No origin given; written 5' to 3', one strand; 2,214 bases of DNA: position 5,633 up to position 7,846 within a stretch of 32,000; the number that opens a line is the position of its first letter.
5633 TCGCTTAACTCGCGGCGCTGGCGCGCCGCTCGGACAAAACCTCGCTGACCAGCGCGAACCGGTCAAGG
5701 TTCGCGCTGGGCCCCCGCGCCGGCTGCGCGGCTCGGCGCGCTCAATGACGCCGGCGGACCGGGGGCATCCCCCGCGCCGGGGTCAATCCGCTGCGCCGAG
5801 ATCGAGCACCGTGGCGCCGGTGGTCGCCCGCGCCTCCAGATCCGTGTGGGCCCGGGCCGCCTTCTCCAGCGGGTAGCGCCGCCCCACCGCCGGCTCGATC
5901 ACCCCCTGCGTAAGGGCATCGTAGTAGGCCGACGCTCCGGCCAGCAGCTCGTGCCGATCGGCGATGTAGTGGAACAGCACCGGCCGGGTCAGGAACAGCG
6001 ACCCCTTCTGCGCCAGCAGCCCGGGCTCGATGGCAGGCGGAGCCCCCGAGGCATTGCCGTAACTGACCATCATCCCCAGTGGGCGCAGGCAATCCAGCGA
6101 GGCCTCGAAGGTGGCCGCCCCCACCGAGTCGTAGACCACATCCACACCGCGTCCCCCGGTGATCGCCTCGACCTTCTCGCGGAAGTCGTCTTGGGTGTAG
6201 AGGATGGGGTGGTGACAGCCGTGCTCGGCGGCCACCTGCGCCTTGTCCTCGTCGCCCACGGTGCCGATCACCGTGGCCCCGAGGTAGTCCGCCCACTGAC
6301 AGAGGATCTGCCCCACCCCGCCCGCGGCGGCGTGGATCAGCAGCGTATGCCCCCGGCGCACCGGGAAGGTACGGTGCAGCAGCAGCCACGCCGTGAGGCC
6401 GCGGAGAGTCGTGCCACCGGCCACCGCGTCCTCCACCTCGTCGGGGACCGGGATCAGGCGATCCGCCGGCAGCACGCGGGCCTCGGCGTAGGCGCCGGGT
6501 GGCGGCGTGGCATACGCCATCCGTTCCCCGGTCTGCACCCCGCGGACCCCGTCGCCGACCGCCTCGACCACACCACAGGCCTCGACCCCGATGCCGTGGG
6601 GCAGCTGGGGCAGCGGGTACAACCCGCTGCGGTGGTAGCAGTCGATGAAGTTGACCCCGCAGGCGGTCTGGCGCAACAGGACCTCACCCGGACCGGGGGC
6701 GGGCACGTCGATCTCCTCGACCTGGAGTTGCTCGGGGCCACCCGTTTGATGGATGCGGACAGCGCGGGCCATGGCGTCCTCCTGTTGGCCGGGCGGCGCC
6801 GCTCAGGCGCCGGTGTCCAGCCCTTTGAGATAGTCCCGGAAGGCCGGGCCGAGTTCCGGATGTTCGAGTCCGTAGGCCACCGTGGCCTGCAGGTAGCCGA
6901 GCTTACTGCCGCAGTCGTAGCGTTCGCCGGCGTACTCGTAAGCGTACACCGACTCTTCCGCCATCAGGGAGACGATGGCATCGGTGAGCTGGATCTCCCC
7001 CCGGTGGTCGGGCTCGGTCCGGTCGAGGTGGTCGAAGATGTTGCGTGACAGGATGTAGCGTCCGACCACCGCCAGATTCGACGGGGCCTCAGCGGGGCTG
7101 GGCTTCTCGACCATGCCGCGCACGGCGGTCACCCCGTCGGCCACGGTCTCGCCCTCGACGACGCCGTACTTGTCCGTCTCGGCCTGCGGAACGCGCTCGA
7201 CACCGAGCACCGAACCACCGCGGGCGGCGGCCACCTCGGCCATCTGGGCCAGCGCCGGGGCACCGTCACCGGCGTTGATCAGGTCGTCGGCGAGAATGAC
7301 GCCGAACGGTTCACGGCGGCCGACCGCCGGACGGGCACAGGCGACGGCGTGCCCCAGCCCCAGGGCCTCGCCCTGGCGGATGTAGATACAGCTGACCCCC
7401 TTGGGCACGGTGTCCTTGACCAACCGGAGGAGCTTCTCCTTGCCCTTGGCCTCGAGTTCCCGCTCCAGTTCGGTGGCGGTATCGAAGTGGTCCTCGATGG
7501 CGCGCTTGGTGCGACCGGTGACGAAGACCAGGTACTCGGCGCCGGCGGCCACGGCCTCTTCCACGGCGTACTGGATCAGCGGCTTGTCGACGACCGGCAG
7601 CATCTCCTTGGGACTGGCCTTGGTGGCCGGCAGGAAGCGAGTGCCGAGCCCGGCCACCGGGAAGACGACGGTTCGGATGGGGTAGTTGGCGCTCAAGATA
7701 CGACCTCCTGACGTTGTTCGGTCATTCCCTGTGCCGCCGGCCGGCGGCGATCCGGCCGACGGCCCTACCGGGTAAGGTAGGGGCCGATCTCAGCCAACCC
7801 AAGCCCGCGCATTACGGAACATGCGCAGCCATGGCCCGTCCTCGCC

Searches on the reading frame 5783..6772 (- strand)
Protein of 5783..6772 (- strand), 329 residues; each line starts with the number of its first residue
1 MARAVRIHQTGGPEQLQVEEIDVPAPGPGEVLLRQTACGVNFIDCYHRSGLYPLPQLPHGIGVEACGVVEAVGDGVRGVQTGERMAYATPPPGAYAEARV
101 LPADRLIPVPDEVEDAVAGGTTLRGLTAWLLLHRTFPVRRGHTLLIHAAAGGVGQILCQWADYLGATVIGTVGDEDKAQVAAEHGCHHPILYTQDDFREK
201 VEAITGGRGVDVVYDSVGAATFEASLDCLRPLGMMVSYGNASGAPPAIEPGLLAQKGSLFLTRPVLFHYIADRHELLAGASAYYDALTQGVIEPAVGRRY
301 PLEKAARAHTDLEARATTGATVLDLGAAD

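Call 46: search_protein_families(library=pfam, proteins=[window:5783-6772:-], max_evalue=0.00001)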
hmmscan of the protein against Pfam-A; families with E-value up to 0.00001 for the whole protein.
window:5783-6772:- (329 aa): 3 families
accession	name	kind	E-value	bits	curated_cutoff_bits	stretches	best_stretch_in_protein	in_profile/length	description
PF00107.32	ADH_zinc_N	-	1.6e-24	86.8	31.8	1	152-254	1-103/129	Zinc-binding dehydrogenase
PF13602.12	ADH_zinc_N_2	-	1.4e-20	75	27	1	185-323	2-134/134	Zinc-binding dehydrogenase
PF08240.17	ADH_N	-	7e-15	55.6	23.5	1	27-111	1-104/104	Alcohol dehydrogenase GroES-like domain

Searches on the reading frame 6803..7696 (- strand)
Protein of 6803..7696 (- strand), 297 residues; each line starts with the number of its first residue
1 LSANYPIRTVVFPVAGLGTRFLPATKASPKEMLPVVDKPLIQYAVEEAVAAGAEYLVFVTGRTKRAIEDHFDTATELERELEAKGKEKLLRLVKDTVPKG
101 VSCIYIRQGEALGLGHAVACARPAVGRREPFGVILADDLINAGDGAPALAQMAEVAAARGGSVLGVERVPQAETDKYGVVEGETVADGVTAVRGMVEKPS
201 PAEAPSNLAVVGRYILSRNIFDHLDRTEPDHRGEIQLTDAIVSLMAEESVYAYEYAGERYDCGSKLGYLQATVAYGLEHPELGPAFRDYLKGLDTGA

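Call 46: search_protein_families(library=pfam, proteins=[window:6803-7696:-], max_evalue=0.00001)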
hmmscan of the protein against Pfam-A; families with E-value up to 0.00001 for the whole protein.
window:6803-7696:- (297 aa): 1 family
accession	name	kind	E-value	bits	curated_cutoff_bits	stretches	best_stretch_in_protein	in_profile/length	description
PF00483.29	NTP_transferase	-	5.6e-29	101.9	21.2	1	15-273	7-240/245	Nucleotidyl transferase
